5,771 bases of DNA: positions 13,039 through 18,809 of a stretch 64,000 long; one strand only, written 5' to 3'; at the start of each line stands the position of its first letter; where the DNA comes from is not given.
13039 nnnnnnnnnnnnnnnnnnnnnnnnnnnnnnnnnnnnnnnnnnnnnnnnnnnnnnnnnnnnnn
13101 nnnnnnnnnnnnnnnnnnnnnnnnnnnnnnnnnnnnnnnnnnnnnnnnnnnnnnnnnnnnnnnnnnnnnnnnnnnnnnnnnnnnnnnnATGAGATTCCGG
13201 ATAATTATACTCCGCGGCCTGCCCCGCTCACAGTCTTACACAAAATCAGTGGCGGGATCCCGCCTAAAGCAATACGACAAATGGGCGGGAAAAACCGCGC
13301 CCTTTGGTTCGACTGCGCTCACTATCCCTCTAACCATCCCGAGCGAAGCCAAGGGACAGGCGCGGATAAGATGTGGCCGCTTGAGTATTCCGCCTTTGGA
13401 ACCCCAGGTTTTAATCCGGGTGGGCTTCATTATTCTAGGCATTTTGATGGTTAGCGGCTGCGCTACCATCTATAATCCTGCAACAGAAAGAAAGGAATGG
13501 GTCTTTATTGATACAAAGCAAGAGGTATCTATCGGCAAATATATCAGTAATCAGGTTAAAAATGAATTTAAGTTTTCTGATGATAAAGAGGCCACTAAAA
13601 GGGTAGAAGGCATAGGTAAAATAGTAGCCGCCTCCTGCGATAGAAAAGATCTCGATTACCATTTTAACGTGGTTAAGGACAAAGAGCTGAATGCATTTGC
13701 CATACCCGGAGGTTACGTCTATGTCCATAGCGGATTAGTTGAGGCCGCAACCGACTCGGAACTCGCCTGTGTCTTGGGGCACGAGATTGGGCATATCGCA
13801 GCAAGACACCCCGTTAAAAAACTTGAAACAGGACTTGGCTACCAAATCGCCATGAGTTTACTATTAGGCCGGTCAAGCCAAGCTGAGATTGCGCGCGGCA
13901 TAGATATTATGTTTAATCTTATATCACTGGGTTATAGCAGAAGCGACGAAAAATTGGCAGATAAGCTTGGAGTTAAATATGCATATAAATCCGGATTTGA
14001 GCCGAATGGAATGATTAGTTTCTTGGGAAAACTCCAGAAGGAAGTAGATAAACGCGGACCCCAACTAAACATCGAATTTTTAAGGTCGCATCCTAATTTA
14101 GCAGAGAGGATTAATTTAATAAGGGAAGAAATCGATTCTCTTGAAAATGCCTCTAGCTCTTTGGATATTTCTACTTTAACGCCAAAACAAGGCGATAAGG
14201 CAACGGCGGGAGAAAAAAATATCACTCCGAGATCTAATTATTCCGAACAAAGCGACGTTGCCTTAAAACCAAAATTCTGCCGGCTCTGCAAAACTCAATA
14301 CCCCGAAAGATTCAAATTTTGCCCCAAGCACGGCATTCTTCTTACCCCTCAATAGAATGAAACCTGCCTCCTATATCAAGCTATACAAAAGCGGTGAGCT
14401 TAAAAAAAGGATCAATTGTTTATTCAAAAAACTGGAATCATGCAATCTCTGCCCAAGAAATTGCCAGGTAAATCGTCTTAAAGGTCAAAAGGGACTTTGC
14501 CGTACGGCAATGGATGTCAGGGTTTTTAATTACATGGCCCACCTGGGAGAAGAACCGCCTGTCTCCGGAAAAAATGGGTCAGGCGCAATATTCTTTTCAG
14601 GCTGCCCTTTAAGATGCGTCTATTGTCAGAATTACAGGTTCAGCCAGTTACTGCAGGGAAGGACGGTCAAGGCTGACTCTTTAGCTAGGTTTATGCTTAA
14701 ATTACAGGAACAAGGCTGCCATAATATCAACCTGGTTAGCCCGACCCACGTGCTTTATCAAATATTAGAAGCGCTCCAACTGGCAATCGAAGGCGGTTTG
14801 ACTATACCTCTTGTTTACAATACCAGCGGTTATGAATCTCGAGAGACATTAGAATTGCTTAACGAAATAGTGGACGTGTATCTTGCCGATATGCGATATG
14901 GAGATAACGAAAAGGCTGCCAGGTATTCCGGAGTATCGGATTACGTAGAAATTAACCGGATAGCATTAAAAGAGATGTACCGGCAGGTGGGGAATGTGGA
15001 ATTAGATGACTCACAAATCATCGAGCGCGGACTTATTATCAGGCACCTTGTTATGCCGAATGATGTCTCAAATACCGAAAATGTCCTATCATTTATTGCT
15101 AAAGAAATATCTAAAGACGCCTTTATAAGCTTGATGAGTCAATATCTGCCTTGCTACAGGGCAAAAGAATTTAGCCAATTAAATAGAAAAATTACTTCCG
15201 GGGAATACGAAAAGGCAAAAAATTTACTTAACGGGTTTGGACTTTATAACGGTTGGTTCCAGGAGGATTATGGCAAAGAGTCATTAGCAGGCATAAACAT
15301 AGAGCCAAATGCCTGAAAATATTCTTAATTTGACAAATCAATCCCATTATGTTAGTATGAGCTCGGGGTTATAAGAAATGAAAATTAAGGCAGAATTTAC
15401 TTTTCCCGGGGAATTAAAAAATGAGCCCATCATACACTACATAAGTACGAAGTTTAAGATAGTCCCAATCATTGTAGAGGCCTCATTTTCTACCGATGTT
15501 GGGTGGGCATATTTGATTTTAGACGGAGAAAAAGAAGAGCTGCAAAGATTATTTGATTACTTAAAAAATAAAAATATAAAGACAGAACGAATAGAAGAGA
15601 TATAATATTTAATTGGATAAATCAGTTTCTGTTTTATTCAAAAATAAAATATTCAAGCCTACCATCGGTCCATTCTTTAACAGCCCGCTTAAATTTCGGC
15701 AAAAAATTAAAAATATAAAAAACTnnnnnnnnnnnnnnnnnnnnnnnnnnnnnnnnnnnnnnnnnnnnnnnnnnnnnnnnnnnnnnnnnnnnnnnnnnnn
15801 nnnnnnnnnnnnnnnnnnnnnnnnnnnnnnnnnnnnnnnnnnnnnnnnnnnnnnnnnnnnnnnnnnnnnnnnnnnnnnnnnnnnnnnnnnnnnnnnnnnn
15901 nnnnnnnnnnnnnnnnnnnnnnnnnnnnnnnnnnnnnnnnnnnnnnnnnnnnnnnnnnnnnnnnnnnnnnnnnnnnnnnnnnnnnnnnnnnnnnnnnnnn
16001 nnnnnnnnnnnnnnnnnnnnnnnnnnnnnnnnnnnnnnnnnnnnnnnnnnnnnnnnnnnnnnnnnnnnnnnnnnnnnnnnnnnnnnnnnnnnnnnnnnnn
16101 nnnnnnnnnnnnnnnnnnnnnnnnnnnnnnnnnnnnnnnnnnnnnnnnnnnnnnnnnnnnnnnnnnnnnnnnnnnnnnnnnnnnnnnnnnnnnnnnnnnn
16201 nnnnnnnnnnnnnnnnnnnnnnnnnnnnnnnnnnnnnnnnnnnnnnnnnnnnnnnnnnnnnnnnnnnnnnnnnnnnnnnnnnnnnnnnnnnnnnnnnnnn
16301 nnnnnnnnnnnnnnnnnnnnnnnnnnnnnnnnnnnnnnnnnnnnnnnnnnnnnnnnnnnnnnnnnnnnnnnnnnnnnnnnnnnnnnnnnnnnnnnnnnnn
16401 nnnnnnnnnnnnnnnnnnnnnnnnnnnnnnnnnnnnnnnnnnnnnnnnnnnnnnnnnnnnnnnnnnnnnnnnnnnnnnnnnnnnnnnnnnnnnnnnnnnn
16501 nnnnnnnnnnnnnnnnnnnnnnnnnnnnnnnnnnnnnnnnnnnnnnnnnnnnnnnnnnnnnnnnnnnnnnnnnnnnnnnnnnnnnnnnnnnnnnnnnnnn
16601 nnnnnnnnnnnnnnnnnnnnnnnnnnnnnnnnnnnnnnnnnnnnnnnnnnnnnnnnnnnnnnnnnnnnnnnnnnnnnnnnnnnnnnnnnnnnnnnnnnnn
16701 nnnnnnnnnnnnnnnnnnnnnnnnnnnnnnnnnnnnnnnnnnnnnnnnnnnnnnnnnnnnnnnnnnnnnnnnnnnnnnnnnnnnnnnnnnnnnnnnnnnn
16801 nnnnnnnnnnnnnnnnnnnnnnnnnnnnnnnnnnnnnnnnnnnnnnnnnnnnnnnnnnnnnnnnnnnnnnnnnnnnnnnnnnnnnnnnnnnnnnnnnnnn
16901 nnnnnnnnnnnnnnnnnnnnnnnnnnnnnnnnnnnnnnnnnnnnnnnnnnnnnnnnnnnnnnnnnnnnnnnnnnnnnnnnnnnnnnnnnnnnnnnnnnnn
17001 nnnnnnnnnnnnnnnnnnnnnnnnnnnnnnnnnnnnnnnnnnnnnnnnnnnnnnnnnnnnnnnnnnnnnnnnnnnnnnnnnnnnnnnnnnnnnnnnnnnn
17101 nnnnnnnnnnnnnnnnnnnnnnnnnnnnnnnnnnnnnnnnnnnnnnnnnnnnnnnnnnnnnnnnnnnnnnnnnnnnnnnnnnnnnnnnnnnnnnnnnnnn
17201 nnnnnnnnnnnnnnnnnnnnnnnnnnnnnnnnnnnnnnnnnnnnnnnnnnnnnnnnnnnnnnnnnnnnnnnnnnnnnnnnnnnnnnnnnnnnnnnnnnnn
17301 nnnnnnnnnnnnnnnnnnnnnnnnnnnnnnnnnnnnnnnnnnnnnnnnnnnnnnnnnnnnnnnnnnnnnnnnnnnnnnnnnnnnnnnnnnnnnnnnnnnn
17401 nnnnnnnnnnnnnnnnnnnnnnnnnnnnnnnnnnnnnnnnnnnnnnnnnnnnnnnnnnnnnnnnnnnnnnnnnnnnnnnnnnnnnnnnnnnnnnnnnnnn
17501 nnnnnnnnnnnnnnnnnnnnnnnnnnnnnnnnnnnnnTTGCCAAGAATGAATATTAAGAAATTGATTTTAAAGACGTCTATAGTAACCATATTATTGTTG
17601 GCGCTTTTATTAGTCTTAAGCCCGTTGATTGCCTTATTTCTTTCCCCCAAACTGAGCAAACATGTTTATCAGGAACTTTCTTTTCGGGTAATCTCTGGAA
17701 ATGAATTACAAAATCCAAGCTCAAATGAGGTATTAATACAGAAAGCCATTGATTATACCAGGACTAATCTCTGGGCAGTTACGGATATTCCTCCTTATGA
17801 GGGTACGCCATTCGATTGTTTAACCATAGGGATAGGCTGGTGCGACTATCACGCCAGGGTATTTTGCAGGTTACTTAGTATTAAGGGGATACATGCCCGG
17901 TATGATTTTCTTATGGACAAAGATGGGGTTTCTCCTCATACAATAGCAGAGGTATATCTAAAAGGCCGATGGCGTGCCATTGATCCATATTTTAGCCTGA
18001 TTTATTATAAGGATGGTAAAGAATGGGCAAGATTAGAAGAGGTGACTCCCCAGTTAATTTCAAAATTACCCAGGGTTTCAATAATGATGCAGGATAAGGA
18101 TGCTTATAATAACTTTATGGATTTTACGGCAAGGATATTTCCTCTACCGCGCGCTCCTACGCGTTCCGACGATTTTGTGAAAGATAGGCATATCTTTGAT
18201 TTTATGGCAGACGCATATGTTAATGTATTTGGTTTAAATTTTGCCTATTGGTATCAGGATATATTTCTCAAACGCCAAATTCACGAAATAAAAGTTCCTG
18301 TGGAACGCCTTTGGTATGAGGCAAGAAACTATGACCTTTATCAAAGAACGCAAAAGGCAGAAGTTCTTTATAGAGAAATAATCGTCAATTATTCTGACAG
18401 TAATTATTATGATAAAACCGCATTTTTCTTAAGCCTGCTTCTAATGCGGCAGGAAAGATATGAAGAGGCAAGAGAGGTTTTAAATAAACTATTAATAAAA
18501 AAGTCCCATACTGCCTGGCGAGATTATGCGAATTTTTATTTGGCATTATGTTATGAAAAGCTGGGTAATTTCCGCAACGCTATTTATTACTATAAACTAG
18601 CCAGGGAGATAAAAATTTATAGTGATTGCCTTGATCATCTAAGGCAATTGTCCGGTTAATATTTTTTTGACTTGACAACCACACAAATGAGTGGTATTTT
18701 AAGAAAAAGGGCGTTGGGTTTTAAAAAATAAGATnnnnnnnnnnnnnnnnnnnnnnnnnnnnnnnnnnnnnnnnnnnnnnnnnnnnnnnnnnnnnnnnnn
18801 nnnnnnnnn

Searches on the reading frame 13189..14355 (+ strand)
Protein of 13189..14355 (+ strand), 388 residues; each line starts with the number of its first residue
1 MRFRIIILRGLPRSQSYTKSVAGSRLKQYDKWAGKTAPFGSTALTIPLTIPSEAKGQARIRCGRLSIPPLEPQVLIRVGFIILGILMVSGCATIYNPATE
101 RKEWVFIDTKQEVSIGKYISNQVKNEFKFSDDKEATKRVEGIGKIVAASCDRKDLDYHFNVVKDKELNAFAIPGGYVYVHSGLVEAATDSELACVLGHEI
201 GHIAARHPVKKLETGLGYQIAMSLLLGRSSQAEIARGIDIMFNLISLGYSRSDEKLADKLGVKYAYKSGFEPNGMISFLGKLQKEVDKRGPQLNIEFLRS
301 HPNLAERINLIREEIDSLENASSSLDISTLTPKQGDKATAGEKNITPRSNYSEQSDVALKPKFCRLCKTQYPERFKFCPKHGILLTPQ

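Call 63: search_protein_families(library=pfam, proteins=[window:13189-14355:+], max_evalue=0.00001)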
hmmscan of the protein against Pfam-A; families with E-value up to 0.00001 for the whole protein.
window:13189-14355:+ (388 aa): 1 family
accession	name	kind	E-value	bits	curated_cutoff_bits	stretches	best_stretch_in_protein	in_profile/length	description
PF01435.24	Peptidase_M48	-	4.7e-35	121.5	20.3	1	136-314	4-185/186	Peptidase family M48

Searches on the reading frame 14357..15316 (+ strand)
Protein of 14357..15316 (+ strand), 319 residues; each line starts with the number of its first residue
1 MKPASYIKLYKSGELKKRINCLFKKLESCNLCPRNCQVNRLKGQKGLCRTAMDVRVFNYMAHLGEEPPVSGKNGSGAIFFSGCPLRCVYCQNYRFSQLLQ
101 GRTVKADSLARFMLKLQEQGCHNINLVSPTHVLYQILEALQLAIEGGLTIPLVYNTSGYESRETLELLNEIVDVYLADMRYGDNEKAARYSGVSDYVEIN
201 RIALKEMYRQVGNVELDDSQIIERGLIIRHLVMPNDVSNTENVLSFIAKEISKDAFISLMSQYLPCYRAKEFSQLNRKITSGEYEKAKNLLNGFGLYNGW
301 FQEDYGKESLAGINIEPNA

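Call 64: search_protein_families(library=pfam, proteins=[window:14357-15316:+], max_evalue=0.00001)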
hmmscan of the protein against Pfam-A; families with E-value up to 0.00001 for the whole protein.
window:14357-15316:+ (319 aa): 1 family
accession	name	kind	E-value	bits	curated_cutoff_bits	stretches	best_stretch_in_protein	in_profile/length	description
PF04055.27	Radical_SAM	-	8.3e-10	39.5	29.5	1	78-185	2-115/166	Radical SAM superfamily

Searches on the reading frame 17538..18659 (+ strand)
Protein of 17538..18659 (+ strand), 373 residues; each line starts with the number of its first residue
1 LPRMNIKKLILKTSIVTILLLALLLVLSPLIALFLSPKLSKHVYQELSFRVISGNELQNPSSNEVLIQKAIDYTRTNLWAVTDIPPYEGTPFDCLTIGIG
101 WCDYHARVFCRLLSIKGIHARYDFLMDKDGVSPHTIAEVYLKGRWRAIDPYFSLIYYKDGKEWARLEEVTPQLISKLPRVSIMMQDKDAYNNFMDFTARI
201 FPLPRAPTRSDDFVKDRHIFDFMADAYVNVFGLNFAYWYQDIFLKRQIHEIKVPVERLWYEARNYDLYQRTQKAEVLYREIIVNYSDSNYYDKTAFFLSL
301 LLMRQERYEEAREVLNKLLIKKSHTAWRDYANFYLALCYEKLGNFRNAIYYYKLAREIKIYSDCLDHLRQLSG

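Call 4: search_protein_families(library=pfam, proteins=[window:17538-18659:+])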
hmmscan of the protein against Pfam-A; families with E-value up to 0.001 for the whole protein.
window:17538-18659:+ (373 aa): 8 families
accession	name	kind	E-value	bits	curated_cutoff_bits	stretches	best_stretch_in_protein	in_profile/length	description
PF01841.26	Transglut_core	-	1.7e-07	31.9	23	1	63-150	14-108/108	Transglutaminase-like superfamily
PF07719.23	TPR_2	-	3.4e-07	30.3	27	0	331-358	3-30/34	Tetratricopeptide repeat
PF13174.12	TPR_6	-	1.3e-05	26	26.3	0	330-353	1-24/33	Tetratricopeptide repeat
PF13432.12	TPR_16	-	2.6e-05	25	32.7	1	300-358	5-60/65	Tetratricopeptide repeat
PF25063.1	ARM_TT21_C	-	0.00042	20.7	35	1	262-358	62-158/209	Tetratricopeptide repeat protein 21 C-terminal ARM domain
PF13428.12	TPR_14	-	0.00057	20.8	23.5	0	298-332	7-43/44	Tetratricopeptide repeat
PF13181.12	TPR_8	-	0.0006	20.2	25.7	0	296-319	5-28/34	Tetratricopeptide repeat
PF13424.12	TPR_12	-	0.00094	19.8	30.1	0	298-358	9-74/77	Tetratricopeptide repeat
